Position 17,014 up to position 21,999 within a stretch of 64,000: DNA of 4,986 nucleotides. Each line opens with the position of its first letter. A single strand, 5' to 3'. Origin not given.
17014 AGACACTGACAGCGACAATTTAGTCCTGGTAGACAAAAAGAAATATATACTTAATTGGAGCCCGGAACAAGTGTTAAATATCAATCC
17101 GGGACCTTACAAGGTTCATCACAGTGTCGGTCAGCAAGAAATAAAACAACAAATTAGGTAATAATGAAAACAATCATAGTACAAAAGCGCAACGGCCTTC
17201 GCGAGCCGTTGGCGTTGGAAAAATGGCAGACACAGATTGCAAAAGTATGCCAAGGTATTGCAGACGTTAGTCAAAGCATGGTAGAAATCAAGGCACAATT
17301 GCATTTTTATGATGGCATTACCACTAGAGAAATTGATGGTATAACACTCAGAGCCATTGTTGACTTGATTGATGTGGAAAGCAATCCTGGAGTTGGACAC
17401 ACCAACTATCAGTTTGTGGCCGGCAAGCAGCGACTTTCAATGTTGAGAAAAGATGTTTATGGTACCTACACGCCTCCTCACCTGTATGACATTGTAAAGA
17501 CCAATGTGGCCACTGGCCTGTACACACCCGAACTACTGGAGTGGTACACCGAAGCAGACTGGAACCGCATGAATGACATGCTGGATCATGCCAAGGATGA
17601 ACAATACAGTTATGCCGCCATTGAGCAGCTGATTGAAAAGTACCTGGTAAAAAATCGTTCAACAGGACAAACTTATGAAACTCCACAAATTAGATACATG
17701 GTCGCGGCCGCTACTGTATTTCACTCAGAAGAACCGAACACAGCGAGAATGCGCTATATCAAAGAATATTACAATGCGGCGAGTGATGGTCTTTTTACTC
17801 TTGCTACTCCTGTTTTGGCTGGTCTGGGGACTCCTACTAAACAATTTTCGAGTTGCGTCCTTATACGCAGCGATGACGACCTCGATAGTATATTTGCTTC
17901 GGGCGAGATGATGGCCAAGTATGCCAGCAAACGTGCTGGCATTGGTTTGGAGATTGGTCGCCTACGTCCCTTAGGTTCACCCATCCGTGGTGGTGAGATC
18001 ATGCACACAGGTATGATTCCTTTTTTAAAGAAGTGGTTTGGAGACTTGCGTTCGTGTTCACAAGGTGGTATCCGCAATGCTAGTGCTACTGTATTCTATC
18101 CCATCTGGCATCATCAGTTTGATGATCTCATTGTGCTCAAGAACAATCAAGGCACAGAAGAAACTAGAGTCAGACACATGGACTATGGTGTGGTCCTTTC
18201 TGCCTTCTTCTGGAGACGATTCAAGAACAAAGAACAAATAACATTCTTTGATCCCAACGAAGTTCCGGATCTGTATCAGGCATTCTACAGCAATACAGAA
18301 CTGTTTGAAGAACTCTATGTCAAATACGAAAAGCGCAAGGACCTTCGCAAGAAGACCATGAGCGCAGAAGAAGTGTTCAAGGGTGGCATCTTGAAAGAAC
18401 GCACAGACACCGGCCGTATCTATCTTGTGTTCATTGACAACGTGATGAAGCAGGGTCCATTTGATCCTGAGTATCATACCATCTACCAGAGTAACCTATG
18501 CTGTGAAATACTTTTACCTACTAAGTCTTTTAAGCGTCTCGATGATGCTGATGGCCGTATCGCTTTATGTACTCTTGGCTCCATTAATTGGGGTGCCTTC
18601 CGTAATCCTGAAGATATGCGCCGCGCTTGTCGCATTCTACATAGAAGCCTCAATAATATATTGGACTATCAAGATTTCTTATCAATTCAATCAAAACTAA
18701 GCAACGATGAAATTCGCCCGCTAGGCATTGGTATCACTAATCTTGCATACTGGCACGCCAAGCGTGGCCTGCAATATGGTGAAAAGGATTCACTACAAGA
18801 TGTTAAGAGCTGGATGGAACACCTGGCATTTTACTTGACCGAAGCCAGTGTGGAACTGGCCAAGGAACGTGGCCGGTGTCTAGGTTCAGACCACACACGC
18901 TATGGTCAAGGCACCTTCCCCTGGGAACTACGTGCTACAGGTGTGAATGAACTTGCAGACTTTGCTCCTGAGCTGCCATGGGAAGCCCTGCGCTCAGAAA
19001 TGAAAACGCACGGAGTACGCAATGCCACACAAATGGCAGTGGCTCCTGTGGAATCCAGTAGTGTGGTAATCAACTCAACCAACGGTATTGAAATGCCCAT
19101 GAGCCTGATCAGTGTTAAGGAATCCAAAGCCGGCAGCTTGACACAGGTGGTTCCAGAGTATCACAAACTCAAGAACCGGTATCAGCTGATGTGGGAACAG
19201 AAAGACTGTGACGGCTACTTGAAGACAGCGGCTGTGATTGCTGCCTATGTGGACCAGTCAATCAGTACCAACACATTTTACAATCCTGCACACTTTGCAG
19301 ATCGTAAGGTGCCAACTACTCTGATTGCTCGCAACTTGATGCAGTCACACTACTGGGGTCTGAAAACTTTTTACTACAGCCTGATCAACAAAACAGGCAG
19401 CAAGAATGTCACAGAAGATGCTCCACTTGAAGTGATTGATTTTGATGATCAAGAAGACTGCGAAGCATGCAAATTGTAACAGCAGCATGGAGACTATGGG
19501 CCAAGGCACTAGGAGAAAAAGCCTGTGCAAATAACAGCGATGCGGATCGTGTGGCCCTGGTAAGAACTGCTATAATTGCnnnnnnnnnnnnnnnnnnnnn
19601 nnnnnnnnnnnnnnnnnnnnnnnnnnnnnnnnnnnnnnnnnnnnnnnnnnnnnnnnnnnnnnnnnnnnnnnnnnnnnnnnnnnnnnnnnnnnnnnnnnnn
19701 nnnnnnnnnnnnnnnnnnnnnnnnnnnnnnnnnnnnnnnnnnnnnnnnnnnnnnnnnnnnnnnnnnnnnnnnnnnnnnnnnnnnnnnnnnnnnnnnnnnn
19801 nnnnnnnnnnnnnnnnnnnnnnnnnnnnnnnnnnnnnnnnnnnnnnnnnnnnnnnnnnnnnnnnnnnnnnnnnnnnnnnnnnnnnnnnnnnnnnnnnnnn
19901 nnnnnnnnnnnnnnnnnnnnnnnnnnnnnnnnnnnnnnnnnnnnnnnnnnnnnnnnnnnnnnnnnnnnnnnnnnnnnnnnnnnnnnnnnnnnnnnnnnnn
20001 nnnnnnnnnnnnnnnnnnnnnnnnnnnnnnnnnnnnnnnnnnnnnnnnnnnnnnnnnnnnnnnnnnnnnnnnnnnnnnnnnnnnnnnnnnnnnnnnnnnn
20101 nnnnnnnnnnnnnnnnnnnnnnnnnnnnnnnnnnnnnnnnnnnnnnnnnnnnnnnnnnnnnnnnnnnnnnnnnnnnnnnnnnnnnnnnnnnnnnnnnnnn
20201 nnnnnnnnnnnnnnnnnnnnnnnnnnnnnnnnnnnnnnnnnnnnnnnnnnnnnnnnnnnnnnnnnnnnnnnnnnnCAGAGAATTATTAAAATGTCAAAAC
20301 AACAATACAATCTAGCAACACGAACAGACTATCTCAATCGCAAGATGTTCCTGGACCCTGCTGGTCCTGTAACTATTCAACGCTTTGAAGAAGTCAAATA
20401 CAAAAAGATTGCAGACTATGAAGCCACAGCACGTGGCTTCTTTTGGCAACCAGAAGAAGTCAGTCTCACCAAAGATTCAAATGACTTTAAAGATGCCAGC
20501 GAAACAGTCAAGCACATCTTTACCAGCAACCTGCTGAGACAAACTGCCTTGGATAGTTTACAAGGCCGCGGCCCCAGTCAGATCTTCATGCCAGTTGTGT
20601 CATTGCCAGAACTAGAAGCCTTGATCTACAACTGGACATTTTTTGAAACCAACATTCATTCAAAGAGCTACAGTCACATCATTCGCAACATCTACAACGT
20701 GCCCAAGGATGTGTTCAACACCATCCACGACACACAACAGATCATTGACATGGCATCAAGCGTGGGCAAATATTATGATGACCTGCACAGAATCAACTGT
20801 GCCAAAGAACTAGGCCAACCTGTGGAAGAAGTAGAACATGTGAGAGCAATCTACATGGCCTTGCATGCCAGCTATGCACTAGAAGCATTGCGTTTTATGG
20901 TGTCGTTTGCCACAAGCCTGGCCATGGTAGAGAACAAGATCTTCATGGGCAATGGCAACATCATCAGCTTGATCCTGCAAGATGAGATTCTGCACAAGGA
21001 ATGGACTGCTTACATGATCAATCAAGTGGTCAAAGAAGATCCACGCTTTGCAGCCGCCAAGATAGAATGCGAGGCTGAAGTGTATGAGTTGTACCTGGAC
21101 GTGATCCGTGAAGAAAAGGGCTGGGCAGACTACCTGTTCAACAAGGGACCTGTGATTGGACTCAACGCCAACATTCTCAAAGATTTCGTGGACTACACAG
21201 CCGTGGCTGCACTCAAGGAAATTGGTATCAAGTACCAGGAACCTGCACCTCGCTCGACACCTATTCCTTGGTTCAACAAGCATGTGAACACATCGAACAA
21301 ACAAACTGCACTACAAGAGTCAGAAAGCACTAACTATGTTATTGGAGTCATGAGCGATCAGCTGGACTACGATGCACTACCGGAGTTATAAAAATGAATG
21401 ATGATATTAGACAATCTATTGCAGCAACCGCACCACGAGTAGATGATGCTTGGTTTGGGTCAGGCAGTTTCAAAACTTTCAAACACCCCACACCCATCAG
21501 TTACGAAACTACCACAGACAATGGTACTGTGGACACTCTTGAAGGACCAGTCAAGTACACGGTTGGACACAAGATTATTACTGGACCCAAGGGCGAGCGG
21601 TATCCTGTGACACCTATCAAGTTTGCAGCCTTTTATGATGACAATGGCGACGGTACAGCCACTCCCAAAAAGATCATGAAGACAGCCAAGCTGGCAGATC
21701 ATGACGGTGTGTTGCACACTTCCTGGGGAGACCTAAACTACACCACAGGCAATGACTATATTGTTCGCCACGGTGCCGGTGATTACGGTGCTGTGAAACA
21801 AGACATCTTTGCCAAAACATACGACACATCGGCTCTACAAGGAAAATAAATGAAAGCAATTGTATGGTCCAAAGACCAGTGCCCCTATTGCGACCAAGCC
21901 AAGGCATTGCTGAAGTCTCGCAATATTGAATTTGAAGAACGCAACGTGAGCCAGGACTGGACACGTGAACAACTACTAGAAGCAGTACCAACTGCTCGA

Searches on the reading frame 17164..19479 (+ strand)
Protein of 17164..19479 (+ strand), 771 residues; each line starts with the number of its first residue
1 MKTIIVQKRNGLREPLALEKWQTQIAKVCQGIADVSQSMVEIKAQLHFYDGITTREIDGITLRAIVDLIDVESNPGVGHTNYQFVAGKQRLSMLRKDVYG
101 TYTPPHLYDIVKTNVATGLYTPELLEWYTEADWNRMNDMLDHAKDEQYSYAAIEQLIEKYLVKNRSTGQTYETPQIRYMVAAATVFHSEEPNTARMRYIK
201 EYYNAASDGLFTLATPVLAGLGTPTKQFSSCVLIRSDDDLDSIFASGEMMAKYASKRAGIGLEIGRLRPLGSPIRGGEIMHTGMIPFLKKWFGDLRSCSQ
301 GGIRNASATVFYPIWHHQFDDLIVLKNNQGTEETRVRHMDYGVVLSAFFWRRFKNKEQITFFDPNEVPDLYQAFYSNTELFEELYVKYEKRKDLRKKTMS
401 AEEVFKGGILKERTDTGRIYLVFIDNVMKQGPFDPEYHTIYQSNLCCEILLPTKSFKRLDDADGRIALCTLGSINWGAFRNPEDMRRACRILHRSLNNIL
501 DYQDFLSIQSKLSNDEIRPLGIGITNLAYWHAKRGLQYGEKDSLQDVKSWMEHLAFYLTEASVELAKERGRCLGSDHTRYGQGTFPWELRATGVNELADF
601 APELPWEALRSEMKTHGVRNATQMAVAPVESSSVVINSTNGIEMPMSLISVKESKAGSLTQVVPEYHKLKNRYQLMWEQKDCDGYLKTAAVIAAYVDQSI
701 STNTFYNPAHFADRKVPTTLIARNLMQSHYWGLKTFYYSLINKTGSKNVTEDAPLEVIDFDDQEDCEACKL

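Call 62: search_protein_families(library=phrogs, proteins=[window:17164-19479:+], max_evalue=0.00001)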
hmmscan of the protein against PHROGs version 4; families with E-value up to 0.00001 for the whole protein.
window:17164-19479:+ (771 aa): 8 families
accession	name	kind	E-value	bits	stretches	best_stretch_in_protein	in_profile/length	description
phrog_84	-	DNA, RNA and nucleotide metabolism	5.2e-261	869.9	1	1-770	60-795/975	ribonucleoside-diphosphate reductase large subunit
phrog_3987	-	DNA, RNA and nucleotide metabolism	1.1e-148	496.8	1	1-475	1-461/467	ribonucleotide reductase large subunit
phrog_3844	-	moron, auxiliary metabolic gene and host takeover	2.9e-127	426.3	1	313-770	1-450/451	NrdA-like aerobic NDP reductase large subunit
phrog_36555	-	DNA, RNA and nucleotide metabolism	4e-44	151.4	1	604-770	1-171/172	ribonucleotide reductase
phrog_6132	-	DNA, RNA and nucleotide metabolism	2e-16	61.3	1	116-292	108-279/530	ribonucleotide reductase large subunit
phrog_22953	-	DNA, RNA and nucleotide metabolism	1.7e-14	55.3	1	264-446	4-201/201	ribonucleotide reductase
phrog_30939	-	DNA, RNA and nucleotide metabolism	1.9e-12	46.9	0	194-325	464-593/977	ribonucleotide reductase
phrog_12229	-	DNA, RNA and nucleotide metabolism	2.6e-06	27.2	1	171-306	23-153/577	ribonucleotide reductase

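Call 63: search_protein_families(library=pfam, proteins=[window:17164-19479:+], max_evalue=0.001)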
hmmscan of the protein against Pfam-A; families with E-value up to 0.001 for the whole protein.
window:17164-19479:+ (771 aa): 3 families
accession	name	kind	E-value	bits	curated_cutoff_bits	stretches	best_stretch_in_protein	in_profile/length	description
PF02867.20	Ribonuc_red_lgC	-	3.1e-110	369.7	23.9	1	229-738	1-522/523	Ribonucleotide reductase, barrel domain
PF00317.26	Ribonuc_red_lgN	-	5.5e-16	58.8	28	1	147-225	2-76/77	Ribonucleotide reductase, all-alpha domain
PF03477.21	ATP-cone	-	0.00015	22.7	25.8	1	5-78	2-69/88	ATP cone domain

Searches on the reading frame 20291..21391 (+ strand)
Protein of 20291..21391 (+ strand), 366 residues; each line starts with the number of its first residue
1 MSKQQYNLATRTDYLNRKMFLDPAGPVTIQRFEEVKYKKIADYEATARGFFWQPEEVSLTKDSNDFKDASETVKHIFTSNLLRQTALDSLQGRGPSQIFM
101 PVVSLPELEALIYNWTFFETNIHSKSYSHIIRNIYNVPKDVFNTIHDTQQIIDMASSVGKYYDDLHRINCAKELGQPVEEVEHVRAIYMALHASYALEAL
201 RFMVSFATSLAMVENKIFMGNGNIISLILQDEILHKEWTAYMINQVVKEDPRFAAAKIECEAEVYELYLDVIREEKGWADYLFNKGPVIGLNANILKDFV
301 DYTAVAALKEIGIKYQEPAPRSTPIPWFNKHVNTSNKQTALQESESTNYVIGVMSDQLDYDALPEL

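Call 62: search_protein_families(library=phrogs, proteins=[window:20291-21391:+], max_evalue=0.00001)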
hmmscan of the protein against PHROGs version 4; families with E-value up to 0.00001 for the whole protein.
window:20291-21391:+ (366 aa): 4 families
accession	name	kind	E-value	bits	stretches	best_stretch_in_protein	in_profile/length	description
phrog_86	-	DNA, RNA and nucleotide metabolism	2.9e-112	376.9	1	4-359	45-395/504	ribonucleoside diphosphate reductase small subunit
phrog_10582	-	DNA, RNA and nucleotide metabolism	7.2e-51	173.8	1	12-168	11-164/255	ribonucleotide reductase class Ia beta subunit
phrog_8368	-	DNA, RNA and nucleotide metabolism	1.2e-37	130.3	1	219-359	2-145/156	aerobic NDP reductase small subunit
phrog_24856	-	DNA, RNA and nucleotide metabolism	2.8e-11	44.5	1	43-229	22-195/195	ribonucleotide reductase class Ia beta subunit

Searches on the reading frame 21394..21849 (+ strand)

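Call 63: search_protein_families(library=pfam, proteins=[window:21394-21849:+], max_evalue=0.001)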
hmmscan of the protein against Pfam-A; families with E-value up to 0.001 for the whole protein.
window:21394-21849:+ (151 aa): 1 family
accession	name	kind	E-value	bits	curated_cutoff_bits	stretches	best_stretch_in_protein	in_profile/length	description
PF14083.11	PGDYG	-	1.2e-06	29.2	27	1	51-143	1-101/102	PGDYG protein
